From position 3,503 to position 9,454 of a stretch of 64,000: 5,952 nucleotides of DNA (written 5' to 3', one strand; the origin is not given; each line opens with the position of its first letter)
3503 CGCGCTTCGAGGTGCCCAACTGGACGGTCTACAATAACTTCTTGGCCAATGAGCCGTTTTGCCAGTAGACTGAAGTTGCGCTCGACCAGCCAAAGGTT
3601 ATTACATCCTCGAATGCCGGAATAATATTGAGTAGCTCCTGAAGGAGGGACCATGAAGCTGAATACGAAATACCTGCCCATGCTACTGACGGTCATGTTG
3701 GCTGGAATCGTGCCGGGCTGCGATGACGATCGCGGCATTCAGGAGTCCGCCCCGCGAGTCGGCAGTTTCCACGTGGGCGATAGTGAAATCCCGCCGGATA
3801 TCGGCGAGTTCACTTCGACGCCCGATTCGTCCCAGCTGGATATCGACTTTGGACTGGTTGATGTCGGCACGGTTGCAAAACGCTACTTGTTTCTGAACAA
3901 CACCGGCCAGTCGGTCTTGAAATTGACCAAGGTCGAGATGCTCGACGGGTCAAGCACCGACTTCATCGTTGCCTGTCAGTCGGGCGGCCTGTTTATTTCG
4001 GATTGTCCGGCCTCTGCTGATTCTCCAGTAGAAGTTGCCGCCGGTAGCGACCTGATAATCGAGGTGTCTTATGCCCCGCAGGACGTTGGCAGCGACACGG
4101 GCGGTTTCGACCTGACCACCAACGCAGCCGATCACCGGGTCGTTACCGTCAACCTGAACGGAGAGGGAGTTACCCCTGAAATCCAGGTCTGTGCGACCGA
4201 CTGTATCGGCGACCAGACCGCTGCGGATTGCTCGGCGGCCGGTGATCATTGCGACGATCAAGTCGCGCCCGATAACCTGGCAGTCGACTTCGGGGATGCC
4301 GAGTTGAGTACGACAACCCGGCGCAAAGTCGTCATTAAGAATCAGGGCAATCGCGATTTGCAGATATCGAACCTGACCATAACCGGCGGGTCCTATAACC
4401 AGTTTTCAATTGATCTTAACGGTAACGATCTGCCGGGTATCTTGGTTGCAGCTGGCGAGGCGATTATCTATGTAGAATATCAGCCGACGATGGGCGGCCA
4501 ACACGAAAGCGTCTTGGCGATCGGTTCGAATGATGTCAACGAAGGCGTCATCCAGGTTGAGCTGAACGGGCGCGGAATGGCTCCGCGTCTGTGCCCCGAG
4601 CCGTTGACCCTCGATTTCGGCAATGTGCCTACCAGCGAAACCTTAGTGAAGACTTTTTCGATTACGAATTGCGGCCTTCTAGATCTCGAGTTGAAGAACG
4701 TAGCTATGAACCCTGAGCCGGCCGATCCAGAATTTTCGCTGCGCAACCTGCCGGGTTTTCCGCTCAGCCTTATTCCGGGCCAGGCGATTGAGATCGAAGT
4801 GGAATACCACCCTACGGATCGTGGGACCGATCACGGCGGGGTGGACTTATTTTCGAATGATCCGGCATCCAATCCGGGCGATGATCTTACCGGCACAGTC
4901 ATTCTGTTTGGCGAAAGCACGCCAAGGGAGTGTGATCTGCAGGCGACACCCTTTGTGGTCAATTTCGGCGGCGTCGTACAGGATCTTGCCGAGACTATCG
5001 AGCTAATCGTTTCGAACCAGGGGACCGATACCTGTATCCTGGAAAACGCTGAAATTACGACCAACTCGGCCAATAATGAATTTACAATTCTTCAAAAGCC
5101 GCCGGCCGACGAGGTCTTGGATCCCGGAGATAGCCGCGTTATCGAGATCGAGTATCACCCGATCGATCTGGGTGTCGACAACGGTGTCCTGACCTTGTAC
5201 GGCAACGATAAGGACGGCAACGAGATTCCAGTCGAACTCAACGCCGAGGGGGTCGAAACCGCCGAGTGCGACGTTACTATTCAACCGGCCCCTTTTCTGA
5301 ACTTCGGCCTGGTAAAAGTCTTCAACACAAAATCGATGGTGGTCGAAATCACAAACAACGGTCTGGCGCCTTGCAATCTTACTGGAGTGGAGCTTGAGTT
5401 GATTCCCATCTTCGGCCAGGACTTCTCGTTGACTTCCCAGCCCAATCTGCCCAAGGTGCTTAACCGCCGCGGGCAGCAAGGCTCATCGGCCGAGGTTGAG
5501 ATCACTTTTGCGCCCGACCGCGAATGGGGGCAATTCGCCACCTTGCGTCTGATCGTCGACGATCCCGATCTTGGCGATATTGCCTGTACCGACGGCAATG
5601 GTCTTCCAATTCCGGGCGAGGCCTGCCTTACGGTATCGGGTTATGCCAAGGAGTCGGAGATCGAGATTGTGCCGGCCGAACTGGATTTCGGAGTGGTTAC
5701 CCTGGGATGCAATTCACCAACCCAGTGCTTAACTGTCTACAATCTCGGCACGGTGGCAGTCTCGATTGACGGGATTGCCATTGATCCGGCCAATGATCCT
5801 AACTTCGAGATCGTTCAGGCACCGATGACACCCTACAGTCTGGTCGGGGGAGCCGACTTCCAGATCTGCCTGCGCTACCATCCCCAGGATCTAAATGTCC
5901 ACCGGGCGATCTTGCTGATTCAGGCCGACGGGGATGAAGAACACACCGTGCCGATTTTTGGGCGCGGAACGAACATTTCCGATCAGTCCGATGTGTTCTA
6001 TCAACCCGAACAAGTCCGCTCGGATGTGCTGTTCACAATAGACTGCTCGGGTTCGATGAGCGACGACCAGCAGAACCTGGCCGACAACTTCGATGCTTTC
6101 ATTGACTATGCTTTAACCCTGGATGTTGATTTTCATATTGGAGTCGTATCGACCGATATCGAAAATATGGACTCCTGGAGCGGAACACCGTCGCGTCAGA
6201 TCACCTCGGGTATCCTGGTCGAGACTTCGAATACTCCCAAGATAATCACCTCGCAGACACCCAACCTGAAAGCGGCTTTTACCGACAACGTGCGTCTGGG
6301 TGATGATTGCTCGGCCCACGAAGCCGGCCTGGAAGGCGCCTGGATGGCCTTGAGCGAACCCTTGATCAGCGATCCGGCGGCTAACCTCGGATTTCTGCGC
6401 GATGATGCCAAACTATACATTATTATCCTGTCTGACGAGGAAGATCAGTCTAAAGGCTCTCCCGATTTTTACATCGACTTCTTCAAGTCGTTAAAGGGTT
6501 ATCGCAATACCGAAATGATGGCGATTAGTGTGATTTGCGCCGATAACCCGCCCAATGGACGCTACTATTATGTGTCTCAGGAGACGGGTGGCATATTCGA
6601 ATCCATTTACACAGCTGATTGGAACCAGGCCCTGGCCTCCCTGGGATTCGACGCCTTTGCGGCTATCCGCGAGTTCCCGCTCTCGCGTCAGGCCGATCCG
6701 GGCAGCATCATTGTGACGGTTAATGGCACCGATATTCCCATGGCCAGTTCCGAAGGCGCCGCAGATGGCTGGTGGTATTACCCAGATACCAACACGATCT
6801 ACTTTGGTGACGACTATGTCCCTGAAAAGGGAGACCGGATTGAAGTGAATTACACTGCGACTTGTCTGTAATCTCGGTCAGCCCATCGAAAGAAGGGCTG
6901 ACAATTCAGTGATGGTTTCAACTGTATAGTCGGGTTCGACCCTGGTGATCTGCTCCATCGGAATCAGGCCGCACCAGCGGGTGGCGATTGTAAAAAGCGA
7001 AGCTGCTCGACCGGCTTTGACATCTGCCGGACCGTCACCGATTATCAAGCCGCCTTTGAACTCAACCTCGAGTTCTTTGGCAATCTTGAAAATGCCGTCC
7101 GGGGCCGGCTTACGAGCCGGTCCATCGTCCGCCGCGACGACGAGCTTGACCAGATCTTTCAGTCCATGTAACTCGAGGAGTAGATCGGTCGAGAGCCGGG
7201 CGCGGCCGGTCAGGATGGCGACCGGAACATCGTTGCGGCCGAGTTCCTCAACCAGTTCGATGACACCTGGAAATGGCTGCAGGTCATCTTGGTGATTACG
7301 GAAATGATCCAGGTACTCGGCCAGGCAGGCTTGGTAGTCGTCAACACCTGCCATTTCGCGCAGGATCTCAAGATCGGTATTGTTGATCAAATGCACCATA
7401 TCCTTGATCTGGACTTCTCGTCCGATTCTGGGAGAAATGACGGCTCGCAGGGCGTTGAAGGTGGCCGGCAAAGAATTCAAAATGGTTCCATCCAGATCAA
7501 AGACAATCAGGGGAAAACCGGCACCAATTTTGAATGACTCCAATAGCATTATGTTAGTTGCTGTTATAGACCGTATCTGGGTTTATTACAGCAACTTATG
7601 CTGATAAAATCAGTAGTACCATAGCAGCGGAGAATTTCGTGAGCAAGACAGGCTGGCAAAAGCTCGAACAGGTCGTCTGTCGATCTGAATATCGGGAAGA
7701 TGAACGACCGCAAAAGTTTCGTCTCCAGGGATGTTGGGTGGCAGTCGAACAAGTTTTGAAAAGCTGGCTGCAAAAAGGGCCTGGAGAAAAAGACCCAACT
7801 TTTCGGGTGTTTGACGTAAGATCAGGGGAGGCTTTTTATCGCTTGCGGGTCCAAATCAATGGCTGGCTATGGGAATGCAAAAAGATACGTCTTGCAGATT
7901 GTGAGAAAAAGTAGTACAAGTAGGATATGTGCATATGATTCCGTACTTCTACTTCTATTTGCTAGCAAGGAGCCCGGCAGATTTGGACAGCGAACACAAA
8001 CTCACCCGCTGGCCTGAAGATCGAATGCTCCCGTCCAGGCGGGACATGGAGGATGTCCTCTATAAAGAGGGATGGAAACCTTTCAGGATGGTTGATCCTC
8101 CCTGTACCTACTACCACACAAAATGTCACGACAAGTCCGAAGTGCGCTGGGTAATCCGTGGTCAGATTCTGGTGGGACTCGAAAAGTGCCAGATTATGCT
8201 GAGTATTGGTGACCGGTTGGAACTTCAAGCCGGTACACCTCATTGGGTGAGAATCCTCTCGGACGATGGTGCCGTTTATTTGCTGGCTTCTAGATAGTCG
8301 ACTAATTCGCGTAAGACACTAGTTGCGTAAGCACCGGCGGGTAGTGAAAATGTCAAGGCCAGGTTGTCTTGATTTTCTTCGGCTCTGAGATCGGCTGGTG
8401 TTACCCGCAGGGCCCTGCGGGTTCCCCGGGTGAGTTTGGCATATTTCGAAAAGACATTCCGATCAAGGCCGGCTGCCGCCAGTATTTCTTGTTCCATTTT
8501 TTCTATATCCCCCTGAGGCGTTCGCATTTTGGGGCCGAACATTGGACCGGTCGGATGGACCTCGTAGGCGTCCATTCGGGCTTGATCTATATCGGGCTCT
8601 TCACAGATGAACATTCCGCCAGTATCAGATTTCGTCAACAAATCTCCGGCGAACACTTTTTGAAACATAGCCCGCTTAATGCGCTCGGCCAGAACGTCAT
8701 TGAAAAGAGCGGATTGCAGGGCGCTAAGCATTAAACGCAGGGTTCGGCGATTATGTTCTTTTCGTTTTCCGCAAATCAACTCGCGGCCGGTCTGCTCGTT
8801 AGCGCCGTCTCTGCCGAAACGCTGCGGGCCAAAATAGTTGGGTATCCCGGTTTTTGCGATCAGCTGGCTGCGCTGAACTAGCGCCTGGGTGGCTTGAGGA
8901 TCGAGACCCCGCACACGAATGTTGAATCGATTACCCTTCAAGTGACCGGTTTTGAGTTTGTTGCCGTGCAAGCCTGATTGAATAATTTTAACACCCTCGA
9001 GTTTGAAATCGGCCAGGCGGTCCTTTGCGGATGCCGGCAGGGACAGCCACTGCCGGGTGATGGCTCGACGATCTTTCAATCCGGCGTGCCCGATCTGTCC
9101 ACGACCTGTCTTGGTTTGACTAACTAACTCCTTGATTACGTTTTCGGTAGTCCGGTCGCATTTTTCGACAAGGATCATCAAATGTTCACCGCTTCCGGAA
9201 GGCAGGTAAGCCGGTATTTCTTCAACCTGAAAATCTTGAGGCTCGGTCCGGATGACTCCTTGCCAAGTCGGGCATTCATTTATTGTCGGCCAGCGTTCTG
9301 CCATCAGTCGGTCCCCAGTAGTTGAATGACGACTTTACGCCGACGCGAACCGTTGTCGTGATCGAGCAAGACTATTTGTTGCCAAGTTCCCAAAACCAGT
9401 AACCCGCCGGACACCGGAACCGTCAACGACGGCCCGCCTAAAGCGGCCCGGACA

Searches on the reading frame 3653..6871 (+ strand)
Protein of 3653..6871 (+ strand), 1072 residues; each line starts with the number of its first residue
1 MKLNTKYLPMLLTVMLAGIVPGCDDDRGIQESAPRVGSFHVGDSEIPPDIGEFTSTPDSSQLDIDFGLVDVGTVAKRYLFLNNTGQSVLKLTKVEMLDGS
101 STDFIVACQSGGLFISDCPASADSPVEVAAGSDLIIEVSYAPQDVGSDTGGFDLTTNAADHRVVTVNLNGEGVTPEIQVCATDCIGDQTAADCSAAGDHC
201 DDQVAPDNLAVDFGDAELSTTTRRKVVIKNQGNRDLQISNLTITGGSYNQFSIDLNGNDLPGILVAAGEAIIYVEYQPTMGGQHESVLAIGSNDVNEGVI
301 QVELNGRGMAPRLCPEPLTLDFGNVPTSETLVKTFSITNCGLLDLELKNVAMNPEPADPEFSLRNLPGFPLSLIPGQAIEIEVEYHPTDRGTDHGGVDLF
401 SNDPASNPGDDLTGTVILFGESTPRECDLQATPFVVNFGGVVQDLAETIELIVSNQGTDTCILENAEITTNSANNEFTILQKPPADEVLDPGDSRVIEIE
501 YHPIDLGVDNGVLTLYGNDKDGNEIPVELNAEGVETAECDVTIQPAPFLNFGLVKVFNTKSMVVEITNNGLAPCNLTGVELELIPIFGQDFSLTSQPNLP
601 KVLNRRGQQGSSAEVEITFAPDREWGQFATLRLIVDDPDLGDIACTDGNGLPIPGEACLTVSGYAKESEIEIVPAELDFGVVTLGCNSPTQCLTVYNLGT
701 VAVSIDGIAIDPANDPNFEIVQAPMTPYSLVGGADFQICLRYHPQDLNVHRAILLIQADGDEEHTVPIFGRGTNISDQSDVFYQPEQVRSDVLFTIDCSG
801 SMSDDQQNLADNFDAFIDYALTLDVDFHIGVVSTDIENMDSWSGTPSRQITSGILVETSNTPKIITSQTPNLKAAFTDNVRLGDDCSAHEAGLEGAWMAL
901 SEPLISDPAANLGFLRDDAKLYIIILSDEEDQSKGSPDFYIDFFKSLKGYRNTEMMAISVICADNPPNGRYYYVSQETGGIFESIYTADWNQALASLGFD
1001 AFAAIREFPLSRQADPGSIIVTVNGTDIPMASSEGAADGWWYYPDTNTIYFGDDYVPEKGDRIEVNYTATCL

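Call 6: search_protein_families(library=pfam, proteins=[window:3653-6871:+], max_evalue=0.001)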
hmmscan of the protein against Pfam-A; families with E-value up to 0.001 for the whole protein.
window:3653-6871:+ (1072 aa): 9 families
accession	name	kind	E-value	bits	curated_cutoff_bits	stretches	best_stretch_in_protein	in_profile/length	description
PF22544.2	HYDIN_VesB_CFA65-like_Ig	-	6.8e-35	119.7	25.5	3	434-529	8-97/100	HYDIN/CFA65/VesB-like, Ig-like domain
PF15780.11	ASH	-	1.5e-31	108.9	27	2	56-158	6-92/98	Abnormal spindle-like microcephaly-assoc'd, ASPM-SPD-2-Hydin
PF22073.2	Cep192_D4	-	8.2e-29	100.5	35.5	1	209-308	9-111/112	Cep192 domain 4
PF07610.17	DUF1573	-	4.8e-18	65.4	26.1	1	319-406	7-88/98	Protein of unknown function (DUF1573)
PF24798.1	Ig-CFAP74_4th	-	3.1e-06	27.7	28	0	318-389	4-69/95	CFAP74 forth Ig-like domain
PF14874.12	PapD-like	-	9e-06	26.2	27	0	310-386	1-72/102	Flagellar-associated PapD-like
PF12371.14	TMEM131_like_N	-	1.4e-05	25.7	28.8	0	211-243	8-41/84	Transmembrane protein 131-like N-terminal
PF00932.25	LTD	-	0.00048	20.9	34.3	0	562-582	23-43/109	Lamin Tail Domain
PF21310.3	OCRL-like_ASH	-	0.00062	20.3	27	0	60-92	2-34/109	Inositol polyphosphate 5-phosphatase OCRL-like, ASH domain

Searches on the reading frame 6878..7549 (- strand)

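Call 5: search_protein_families(library=pfam, proteins=[window:6878-7549:-], max_evalue=0.01)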
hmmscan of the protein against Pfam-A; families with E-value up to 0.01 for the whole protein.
window:6878-7549:- (223 aa): 4 families
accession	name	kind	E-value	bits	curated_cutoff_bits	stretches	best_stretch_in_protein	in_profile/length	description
PF13419.12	HAD_2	-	1.8e-31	110.1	23.8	1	15-189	1-177/178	Haloacid dehalogenase-like hydrolase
PF00702.32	Hydrolase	-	2.6e-25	90.4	26.4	1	14-183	3-190/191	haloacid dehalogenase-like hydrolase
PF12710.13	HAD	-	3e-08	34.7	27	1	15-179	1-187/189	haloacid dehalogenase-like hydrolase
PF13242.12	Hydrolase_like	-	0.00056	20.2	22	1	145-216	2-75/75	HAD-hyrolase-like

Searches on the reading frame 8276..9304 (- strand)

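Call 5: search_protein_families(library=pfam, proteins=[window:8276-9304:-], max_evalue=0.01)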
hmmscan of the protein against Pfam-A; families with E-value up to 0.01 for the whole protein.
window:8276-9304:- (342 aa): 1 family
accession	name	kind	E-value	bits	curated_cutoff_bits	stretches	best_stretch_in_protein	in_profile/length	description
PF01142.23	TruD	-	9.3e-81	272.2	27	2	10-182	10-190/412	tRNA pseudouridine synthase D (TruD)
